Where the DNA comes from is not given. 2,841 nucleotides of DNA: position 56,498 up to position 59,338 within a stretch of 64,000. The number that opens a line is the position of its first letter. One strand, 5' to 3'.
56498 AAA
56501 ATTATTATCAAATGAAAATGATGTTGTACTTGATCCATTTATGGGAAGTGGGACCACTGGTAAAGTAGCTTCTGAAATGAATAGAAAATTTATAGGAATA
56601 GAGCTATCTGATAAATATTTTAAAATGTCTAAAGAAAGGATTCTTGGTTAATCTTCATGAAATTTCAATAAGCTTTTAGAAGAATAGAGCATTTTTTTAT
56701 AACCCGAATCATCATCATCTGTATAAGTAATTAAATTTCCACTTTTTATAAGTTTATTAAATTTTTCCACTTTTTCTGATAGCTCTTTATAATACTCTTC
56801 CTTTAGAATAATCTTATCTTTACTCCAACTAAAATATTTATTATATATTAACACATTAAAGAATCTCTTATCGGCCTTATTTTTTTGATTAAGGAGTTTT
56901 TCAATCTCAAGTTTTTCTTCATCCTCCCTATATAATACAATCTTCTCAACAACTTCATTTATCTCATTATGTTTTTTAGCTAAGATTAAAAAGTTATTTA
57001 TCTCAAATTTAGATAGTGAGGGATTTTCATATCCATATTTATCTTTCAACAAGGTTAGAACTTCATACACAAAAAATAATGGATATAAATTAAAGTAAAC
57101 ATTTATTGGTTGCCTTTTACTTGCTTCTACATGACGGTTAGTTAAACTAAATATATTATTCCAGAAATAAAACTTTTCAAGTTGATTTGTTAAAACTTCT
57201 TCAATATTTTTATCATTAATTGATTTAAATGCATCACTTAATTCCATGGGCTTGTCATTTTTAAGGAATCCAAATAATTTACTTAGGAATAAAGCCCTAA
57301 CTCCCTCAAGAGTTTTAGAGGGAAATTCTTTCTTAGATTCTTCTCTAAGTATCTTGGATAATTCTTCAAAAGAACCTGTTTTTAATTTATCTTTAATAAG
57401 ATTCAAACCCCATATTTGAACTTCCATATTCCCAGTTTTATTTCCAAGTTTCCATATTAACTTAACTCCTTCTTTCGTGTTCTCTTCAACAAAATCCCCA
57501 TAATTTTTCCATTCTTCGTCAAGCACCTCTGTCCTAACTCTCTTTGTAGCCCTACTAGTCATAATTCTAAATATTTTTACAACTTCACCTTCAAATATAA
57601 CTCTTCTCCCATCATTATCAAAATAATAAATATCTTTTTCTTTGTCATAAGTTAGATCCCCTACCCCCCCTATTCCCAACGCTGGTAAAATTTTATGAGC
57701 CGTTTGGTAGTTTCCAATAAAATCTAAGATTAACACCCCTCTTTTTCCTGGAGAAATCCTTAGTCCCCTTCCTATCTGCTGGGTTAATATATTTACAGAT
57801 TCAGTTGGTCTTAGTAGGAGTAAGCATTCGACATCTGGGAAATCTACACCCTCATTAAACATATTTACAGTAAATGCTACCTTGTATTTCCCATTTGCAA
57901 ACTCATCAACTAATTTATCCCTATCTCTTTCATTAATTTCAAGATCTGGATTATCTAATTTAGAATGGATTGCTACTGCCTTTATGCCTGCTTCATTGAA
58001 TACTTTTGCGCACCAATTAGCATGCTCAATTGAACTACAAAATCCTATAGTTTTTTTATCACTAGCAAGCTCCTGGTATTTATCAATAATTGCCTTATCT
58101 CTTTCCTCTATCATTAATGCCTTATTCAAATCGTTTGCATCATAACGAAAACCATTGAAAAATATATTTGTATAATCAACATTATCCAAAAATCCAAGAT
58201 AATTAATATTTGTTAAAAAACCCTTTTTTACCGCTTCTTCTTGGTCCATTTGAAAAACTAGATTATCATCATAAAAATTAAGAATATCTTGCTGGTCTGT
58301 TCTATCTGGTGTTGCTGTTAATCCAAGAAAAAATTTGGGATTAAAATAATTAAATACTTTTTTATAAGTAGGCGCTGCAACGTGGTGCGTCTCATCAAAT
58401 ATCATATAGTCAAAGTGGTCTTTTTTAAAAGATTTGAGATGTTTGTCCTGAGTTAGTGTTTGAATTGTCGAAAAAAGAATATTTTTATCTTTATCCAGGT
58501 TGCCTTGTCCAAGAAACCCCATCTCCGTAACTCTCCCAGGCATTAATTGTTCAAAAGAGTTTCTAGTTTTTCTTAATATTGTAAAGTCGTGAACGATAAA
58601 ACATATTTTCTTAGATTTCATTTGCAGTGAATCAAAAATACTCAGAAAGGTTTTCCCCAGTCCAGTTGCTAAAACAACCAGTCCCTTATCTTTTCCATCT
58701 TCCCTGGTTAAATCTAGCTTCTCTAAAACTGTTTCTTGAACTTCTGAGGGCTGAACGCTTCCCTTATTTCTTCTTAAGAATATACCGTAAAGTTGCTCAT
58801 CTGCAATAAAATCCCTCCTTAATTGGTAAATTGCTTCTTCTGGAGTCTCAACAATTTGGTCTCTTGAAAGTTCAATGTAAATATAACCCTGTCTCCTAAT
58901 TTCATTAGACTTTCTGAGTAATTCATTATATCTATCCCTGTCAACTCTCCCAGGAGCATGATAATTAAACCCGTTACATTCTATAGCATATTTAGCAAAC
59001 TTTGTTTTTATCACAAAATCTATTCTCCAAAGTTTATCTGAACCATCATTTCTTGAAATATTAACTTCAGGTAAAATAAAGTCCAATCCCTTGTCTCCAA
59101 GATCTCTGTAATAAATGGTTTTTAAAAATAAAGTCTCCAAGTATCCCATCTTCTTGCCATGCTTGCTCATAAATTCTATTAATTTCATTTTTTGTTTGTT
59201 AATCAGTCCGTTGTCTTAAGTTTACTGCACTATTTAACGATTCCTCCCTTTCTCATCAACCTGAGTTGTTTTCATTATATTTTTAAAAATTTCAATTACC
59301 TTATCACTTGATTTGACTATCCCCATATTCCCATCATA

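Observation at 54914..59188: Hybrid R-M system: m5C MTase and amino-MTase facing a nuclease-helicase-recognition-domain fusion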

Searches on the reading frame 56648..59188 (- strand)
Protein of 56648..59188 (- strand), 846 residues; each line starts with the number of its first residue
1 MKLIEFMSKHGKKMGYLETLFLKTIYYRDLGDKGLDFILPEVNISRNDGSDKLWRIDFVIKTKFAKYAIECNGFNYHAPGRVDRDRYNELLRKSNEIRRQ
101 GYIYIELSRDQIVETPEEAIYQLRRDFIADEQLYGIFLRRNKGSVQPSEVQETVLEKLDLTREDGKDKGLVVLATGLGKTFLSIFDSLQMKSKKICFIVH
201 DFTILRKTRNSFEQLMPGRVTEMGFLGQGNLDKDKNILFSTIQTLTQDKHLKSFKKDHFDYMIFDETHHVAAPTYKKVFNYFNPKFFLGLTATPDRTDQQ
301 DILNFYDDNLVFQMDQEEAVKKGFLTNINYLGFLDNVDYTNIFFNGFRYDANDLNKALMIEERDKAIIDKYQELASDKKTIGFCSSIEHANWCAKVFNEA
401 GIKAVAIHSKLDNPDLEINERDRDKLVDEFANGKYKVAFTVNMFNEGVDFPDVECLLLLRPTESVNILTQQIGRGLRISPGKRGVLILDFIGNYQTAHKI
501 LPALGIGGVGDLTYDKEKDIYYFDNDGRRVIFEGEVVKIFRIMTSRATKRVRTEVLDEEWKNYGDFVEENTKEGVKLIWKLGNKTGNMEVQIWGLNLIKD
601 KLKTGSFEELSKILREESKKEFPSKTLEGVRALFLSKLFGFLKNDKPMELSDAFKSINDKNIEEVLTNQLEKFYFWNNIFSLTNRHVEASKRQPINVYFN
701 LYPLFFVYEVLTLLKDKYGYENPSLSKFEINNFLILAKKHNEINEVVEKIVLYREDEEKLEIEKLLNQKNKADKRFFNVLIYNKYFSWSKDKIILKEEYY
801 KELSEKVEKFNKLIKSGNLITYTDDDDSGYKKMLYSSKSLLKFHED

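Call 3: search_protein_families(library=pfam, proteins=[window:56648-59188:-], max_evalue=0.01)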
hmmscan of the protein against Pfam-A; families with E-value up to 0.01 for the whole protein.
window:56648-59188:- (846 aa): 5 families
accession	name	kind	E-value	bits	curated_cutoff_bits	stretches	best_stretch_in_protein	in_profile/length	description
PF04851.21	ResIII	-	4.3e-36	124.7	22.5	1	146-296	3-164/164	Type III restriction enzyme, res subunit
PF00271.37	Helicase_C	-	4.2e-15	56.4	23.5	1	373-478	11-109/110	Helicase conserved C-terminal domain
PF00270.35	DEAD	-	2.4e-05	24.6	26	1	150-298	3-163/167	DEAD/DEAH box helicase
PF13307.12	Helicase_C_2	-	9.6e-05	22.9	25.3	1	377-455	9-85/170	Helicase C-terminal domain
PF18741.7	MTES_1575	-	0.0002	21.8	38.2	1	54-124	25-93/96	REase_MTES_1575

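Call 4: search_protein_families(library=padloc, proteins=[window:56648-59188:-], max_evalue=0.01)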
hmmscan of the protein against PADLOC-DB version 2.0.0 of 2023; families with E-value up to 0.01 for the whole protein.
window:56648-59188:- (846 aa): 17 families
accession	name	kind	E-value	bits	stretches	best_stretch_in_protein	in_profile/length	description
PDLC03658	mREase_IV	-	4.4e-69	231.2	1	145-505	221-572/953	Type IV methyl-directed restriction enzyme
PDLC03659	mREase_IV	-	4.7e-56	188.2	1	145-498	217-573/945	Type IV methyl-directed restriction enzyme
PDLC02707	PbeA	-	3.2e-25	86.8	1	167-491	269-630/672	PbeA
PDLC03047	REase_I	-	2.9e-18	63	2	165-345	362-545/1107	Type I restriction enzyme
PDLC02704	PbeA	-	6.9e-18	62.5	2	241-331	365-458/682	PbeA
PDLC02706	PbeA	-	5.1e-11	39.9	2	235-332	371-475/722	PbeA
PDLC02703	PbeA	-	5.5e-11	39.8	2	260-332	368-445/626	PbeA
PDLC02705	PbeA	-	5.1e-10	36.1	1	377-492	525-634/691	PbeA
PDLC02870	DpdF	-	3.9e-07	26.9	1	371-486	219-328/534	DpdF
PDLC02864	DpdF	-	1.3e-06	25.5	1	232-477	110-327/610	DpdF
PDLC01439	typeIV_DinG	-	2.2e-06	24.6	1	372-455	399-474/575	CAS-IV-A; associated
PDLC03928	PsyrT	-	1.2e-05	21.9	1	378-480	242-337/689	-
PDLC03648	REase_III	-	1.8e-05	21.1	1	263-484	137-360/871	Type III restriction enzyme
PDLC02861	DpdF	-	5.3e-05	19.7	1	349-477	211-332/611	DpdF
PDLC00629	ZorD1|ZorD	-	0.001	15.1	1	229-301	599-671/1012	"SWI2/SNF2 helicase, Mrr-like nuclease"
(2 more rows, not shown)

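Call 5: search_protein_families(library=ncbifam, proteins=[window:56648-59188:-], max_evalue=0.01)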
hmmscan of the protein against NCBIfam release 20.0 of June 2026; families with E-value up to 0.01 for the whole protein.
window:56648-59188:- (846 aa): 12 families
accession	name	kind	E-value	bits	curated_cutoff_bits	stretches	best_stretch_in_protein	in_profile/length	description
NF046051.1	restrict_EcoAI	equivalog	3.4e-32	111.7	550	1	164-493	175-531/768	EcoAI/FtnUII family type I restriction enzme subunit R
NF053632.1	heli_RadD_YejH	equivalog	2.4e-29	102.1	720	1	157-494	14-358/573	DNA repair helicase RadD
TIGR04095.1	dnd_restrict_1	equivalog_domain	2.1e-17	63.3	600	2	406-492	311-397/451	DNA phosphorothioation system restriction enzyme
NF008521.0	PRK11448.1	equivalog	2.8e-14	52.1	729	2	348-496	666-820/1123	type I restriction-modification system endonuclease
NF010337.0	PRK13766.1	equivalog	2.7e-13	48.9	610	2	365-487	354-477/781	Hef nuclease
NF045503.1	repair_heli_XPB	equivalog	6.2e-10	38.2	610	1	149-300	186-341/548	DNA repair helicase XPB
TIGR01389.1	recQ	equivalog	5.1e-06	25.2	640.2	1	350-476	197-316/591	DNA helicase RecQ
TIGR00603.1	rad25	subfamily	5.4e-06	24.9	328.7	1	148-329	259-449/734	DNA repair helicase rad25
TIGR00631.1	uvrb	equivalog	1e-05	24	750.1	1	388-481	454-545/658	excinuclease ABC subunit UvrB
NF008744.0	PRK11776.1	equivalog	4.1e-05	22.3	524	1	374-478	239-336/460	ATP-dependent RNA helicase DbpA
NF003673.1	PRK05298.1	equivalog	8.3e-05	21.1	743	1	390-479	456-543/653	excinuclease ABC subunit UvrB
TIGR04121.1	DEXH_lig_assoc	equivalog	0.0038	15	850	0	418-475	286-343/804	ligase-associated DNA damage response DEXH box helicase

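Call 6: search_solved_structures(query=window:56648-59188:-, max_evalue=0.01)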
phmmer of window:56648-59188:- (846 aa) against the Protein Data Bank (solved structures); distinct sequences matched with E-value up to 0.01: 42.
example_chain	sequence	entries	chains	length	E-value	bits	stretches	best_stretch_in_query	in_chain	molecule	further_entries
7clg_A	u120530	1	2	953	1.3e-65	225.3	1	139-516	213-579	Putative helicase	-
6jde_B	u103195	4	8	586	4.7e-22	81.2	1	165-495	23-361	Putative DNA repair helicase RadD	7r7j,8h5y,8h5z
3h1t_A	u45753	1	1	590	3.8e-16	61.6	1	114-493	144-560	Type I site-specific restriction-modification system, R (Restriction) subunit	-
6p4f_A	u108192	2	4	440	1.3e-12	50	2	167-319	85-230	DNA-dependent ATPase XPBII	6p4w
5tnu_A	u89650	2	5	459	1.5e-12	49.8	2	167-319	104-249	DNA-dependent ATPase XPBII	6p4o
6p66_A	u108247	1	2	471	3.8e-11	45.1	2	167-314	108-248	DNA repair protein RAD25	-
2fwr_A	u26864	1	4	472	3.8e-11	45.1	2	167-314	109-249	DNA repair protein RAD25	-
1wp9_A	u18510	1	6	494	7.2e-10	40.9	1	365-486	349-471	ATP-dependent RNA helicase, putative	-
2d7d_A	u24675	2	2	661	8.8e-06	27.4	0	400-482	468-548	UvrABC system protein B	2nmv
3v4r_A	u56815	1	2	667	8.8e-06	27.4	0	400-482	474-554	UvrABC system protein B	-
2fzl_A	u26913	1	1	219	0.00017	23.1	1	420-491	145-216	DNA repair protein RAD25, XPB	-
6yvh_H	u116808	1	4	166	0.00021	22.8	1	366-493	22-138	Eukaryotic initiation factor 4A-III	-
2fz4_A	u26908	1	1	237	0.00042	21.8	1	167-299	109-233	DNA repair protein RAD25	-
5fmf_1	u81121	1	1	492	0.00067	21.2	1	150-329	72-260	DNA REPAIR HELICASE RAD25, SSL2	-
2kbf_A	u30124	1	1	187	0.00076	21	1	414-457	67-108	ATP-dependent RNA helicase DBP5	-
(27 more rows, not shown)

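Call 7: find_homologous_proteins(query=window:56648-59188:-, max_evalue=0.00001)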
Query window:56648-59188:- (846 aa): 2700 proteins with E <= 0.00001 among 8000 candidates; the best 120 are listed.
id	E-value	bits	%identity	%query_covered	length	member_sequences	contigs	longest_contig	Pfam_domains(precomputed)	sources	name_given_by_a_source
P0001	0.0e+0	1894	100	99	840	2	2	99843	PF00270.36,PF00271.38,PF04851.22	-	-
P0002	0.0e+0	1574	81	100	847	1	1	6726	PF00270.36,PF18766.8,PF00271.38,PF04851.22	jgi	jgi:superfamily II DNA or RNA helicase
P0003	0.0e+0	1184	62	100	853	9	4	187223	PF00270.36,PF18741.8,PF18766.8,PF00271.38,PF04851.22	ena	-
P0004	0.0e+0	1180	60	100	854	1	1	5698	PF00270.36,PF00271.38,PF04851.22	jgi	jgi:superfamily II DNA or RNA helicase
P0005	0.0e+0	1175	61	100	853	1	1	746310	PF00270.36,PF18741.8,PF00271.38,PF04851.22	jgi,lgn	jgi:superfamily II DNA or RNA helicase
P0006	0.0e+0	1167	60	100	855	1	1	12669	PF00270.36,PF00271.38,PF04851.22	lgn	-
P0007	0.0e+0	1156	60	100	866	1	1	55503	PF00270.36,PF00271.38,PF04851.22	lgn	-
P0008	0.0e+0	1141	60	100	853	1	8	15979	PF00270.36,PF18741.8,PF18766.8,PF00271.38,PF09491.17,PF04851.22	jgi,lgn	jgi:superfamily II DNA or RNA helicase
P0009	0.0e+0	1129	61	98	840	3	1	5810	PF00270.36,PF13307.13,PF18766.8,PF00271.38,PF04851.22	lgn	-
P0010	0.0e+0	1099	58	100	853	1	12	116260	PF00270.36,PF18766.8,PF00271.38,PF04851.22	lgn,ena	-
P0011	0.0e+0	1076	56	100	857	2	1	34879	PF00270.36,PF18766.8,PF00271.38,PF04851.22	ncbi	-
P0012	0.0e+0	1076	59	100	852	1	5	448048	PF00270.36,PF18766.8,PF00271.38,PF09491.17,PF04851.22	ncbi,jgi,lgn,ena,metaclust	metaclust:\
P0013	0.0e+0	1057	56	100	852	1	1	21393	PF00270.36,PF18766.8,PF00271.38,PF04851.22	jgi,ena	jgi:superfamily II DNA or RNA helicase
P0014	0.0e+0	1048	56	98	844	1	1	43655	PF18766.8,PF00271.38,PF04851.22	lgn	-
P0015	0.0e+0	1048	56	100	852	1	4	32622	PF00270.36,PF18766.8,PF00271.38,PF04851.22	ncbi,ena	-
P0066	1.1e-281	955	51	100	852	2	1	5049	PF00270.36,PF18766.8,PF00271.38,PF09491.17,PF04851.22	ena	-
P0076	6.8e-276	936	50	100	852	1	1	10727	PF00270.36,PF18766.8,PF00271.38,PF09491.17,PF04851.22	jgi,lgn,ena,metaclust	metaclust:\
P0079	7.4e-275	932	50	99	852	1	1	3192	PF00270.36,PF18766.8,PF00271.38,PF09491.17,PF04851.22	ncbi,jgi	jgi:superfamily II DNA or RNA helicase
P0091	9.4e-263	892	49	100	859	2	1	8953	PF00270.36,PF18766.8,PF00271.38,PF09491.17,PF04851.22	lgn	-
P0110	8.1e-223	760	44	100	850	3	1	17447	PF00270.36,PF18766.8,PF00271.38,PF09491.17,PF04851.22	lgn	-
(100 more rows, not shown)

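Call 11: search_protein_families(library=pfam, alignment_id=A1, max_evalue=0.1)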
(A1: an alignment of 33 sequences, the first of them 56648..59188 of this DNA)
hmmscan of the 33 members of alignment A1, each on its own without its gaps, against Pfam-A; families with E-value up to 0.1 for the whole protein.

A. member 1, window:56648-59188:- (846 aa): 6 families
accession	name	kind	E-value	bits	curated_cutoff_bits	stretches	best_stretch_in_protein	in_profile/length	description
PF04851.21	ResIII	-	4.3e-36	124.7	22.5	1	146-296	3-164/164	Type III restriction enzyme, res subunit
PF00271.37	Helicase_C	-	4.2e-15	56.4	23.5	1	373-478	11-109/110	Helicase conserved C-terminal domain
PF00270.35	DEAD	-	2.4e-05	24.6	26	1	150-298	3-163/167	DEAD/DEAH box helicase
PF13307.12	Helicase_C_2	-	9.6e-05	22.9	25.3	1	377-455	9-85/170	Helicase C-terminal domain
PF18741.7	MTES_1575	-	0.0002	21.8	38.2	1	54-124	25-93/96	REase_MTES_1575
PF00176.29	SNF2-rel_dom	-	0.027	14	24.9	1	225-301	94-170/290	SNF2-related domain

B. families by the number of members that match (of 33 scanned): 18 families
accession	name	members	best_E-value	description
PF04851.21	ResIII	33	2.7e-44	Type III restriction enzyme, res subunit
PF00271.37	Helicase_C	33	1.5e-16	Helicase conserved C-terminal domain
PF00270.35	DEAD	31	4.9e-11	DEAD/DEAH box helicase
PF18766.7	SWI2_SNF2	29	5.1e-13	SWI2/SNF2 ATPase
PF18741.7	MTES_1575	27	4.1e-06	REase_MTES_1575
PF13307.12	Helicase_C_2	20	1.5e-05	Helicase C-terminal domain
PF00176.29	SNF2-rel_dom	15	0.00097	SNF2-related domain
PF09491.16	RE_AlwI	11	1.3e-07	AlwI restriction endonuclease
PF13086.12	AAA_11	10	0.00022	AAA domain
PF04480.18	DUF559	9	0.00028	Protein of unknown function (DUF559)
PF04556.18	DpnII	2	0.00012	DpnII restriction endonuclease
PF11616.13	EZH2_WD-Binding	1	0.017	WD repeat binding protein EZH2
PF01171.26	ATP_bind_3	1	0.024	PP-loop family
PF10243.14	MIP-T3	1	0.027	Microtubule-binding protein MIP-T3 CH-like domain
PF21397.2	Annexin_3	1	0.049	Alpha-11 giardin annexin domain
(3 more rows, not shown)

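Call 12: search_protein_families(library=pfam, proteins=[P0008, P0012, P0066, P0076, P0079, P0091, P0110], max_evalue=0.1)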
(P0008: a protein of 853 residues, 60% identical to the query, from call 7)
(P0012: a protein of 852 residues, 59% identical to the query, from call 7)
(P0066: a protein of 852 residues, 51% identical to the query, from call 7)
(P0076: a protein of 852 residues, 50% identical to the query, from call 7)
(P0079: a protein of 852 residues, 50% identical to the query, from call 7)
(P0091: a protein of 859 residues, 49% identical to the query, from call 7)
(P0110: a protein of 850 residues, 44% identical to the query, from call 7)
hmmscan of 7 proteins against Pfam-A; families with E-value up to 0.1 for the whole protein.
P0008 (853 aa): 8 families
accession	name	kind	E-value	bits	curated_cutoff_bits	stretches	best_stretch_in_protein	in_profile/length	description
PF04851.21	ResIII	-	3.5e-40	138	22.5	1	146-296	3-164/164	Type III restriction enzyme, res subunit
PF00271.37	Helicase_C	-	4.5e-14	53.1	23.5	1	373-478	11-109/110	Helicase conserved C-terminal domain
PF00270.35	DEAD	-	3.9e-09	36.9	26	1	149-298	2-163/167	DEAD/DEAH box helicase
PF18766.7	SWI2_SNF2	-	1.4e-07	31.9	26.7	1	154-333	5-193/221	SWI2/SNF2 ATPase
PF09491.16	RE_AlwI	-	7.9e-06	25.5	23.1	1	698-782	51-130/441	AlwI restriction endonuclease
PF18741.7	MTES_1575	-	1.7e-05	25.2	38.2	1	51-124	22-93/96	REase_MTES_1575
PF13307.12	Helicase_C_2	-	9.8e-05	22.9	25.3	1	378-455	10-85/170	Helicase C-terminal domain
PF04556.18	DpnII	-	0.00012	21.9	23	1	33-105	170-240/278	DpnII restriction endonuclease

P0012 (852 aa): 8 families
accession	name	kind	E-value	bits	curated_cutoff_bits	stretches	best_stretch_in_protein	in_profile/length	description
PF04851.21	ResIII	-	1.6e-39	135.9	22.5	1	146-296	3-164/164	Type III restriction enzyme, res subunit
PF00271.37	Helicase_C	-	5.1e-14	52.9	23.5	1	371-478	10-109/110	Helicase conserved C-terminal domain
PF18766.7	SWI2_SNF2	-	7.1e-08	32.8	26.7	1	154-338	5-198/221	SWI2/SNF2 ATPase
PF09491.16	RE_AlwI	-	9.8e-07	28.5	23.1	1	693-769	45-122/441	AlwI restriction endonuclease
PF00270.35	DEAD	-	3.9e-06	27.1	26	1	150-295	3-161/167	DEAD/DEAH box helicase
PF18741.7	MTES_1575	-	2.6e-05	24.7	38.2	1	52-124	23-93/96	REase_MTES_1575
PF13307.12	Helicase_C_2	-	0.0019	18.7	25.3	1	378-457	10-87/170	Helicase C-terminal domain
PF10243.14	MIP-T3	-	0.027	14.8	23.4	0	708-768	26-84/113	Microtubule-binding protein MIP-T3 CH-like domain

P0066 (852 aa): 8 families
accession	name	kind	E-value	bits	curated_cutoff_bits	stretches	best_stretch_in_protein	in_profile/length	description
PF04851.21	ResIII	-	2.2e-41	141.9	22.5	1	145-297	2-164/164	Type III restriction enzyme, res subunit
PF00271.37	Helicase_C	-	4.6e-12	46.6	23.5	1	374-479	11-109/110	Helicase conserved C-terminal domain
PF18766.7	SWI2_SNF2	-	6.7e-11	42.7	26.7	1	153-341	8-200/221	SWI2/SNF2 ATPase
PF00270.35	DEAD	-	7e-07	29.6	26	1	150-296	3-161/167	DEAD/DEAH box helicase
PF09491.16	RE_AlwI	-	8.4e-06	25.5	23.1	1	671-774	20-128/441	AlwI restriction endonuclease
PF18741.7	MTES_1575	-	4.9e-05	23.8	38.2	1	53-127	24-96/96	REase_MTES_1575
PF04480.18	DUF559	-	0.053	13.8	20.6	0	56-125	46-106/109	Protein of unknown function (DUF559)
PF00176.29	SNF2-rel_dom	-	0.093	12.2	24.9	0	233-297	101-165/290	SNF2-related domain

P0076 (852 aa): 9 families
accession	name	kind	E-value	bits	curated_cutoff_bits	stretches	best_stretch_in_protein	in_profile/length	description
PF04851.21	ResIII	-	5e-41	140.8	22.5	1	145-297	2-164/164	Type III restriction enzyme, res subunit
PF18766.7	SWI2_SNF2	-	5.8e-13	49.5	26.7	1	153-341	8-200/221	SWI2/SNF2 ATPase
PF00271.37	Helicase_C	-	2.1e-12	47.7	23.5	1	375-479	12-109/110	Helicase conserved C-terminal domain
PF00270.35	DEAD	-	4.8e-08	33.3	26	1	150-296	3-161/167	DEAD/DEAH box helicase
PF09491.16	RE_AlwI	-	3.7e-06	26.6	23.1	1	678-773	27-127/441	AlwI restriction endonuclease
PF18741.7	MTES_1575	-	0.00012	22.6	38.2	1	52-126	23-95/96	REase_MTES_1575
PF01171.26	ATP_bind_3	-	0.024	14.8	27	1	188-261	22-94/182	PP-loop family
PF00176.29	SNF2-rel_dom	-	0.036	13.6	24.9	0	233-297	101-165/290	SNF2-related domain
PF13086.12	AAA_11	-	0.04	14.1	27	1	231-270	188-224/257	AAA domain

P0079 (852 aa): 7 families
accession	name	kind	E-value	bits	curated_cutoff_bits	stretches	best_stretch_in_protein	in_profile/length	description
PF04851.21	ResIII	-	3.2e-41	141.4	22.5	1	145-297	2-164/164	Type III restriction enzyme, res subunit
PF18766.7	SWI2_SNF2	-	2.8e-12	47.2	26.7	1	153-341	8-200/221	SWI2/SNF2 ATPase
PF00271.37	Helicase_C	-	7e-12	46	23.5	1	374-479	11-109/110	Helicase conserved C-terminal domain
PF00270.35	DEAD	-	2.7e-08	34.2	26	1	150-296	3-161/167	DEAD/DEAH box helicase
PF09491.16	RE_AlwI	-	9.3e-06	25.3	23.1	1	681-784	33-132/441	AlwI restriction endonuclease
PF18741.7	MTES_1575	-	0.00013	22.4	38.2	1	53-125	24-94/96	REase_MTES_1575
PF00176.29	SNF2-rel_dom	-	0.028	14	24.9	1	233-302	101-170/290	SNF2-related domain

P0091 (859 aa): 7 families
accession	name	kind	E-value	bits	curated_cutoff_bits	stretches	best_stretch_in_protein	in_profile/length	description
PF04851.21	ResIII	-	8.1e-40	136.9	22.5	1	145-297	2-164/164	Type III restriction enzyme, res subunit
PF00271.37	Helicase_C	-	1.3e-11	45.1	23.5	1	374-480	11-109/110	Helicase conserved C-terminal domain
PF18766.7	SWI2_SNF2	-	2.6e-09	37.5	26.7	1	166-339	18-198/221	SWI2/SNF2 ATPase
PF00270.35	DEAD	-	5.6e-09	36.4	26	1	150-296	3-161/167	DEAD/DEAH box helicase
PF09491.16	RE_AlwI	-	1.1e-05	25.1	23.1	1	707-770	54-116/441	AlwI restriction endonuclease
PF18741.7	MTES_1575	-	3.1e-05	24.4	38.2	1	52-125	23-94/96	REase_MTES_1575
PF13086.12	AAA_11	-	0.039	14.2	27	0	230-271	187-225/257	AAA domain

P0110 (850 aa): 9 families
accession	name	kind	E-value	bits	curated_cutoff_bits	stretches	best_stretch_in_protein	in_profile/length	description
PF04851.21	ResIII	-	2.5e-41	141.8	22.5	1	142-293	3-164/164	Type III restriction enzyme, res subunit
PF00271.37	Helicase_C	-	2.2e-13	50.9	23.5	1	373-475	14-109/110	Helicase conserved C-terminal domain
PF18766.7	SWI2_SNF2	-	3e-09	37.3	26.7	1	153-331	9-194/221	SWI2/SNF2 ATPase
PF00270.35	DEAD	-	4.8e-08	33.4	26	1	145-293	2-162/167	DEAD/DEAH box helicase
PF09491.16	RE_AlwI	-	1.3e-07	31.4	23.1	1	691-765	45-117/441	AlwI restriction endonuclease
PF18741.7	MTES_1575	-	0.00011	22.7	38.2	1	45-122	19-94/96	REase_MTES_1575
PF04480.18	DUF559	-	0.0011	19.3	20.6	1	50-120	43-104/109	Protein of unknown function (DUF559)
PF13307.12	Helicase_C_2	-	0.0067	16.9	25.3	1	376-452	11-85/170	Helicase C-terminal domain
PF00176.29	SNF2-rel_dom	-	0.037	13.6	24.9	1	191-296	53-168/290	SNF2-related domain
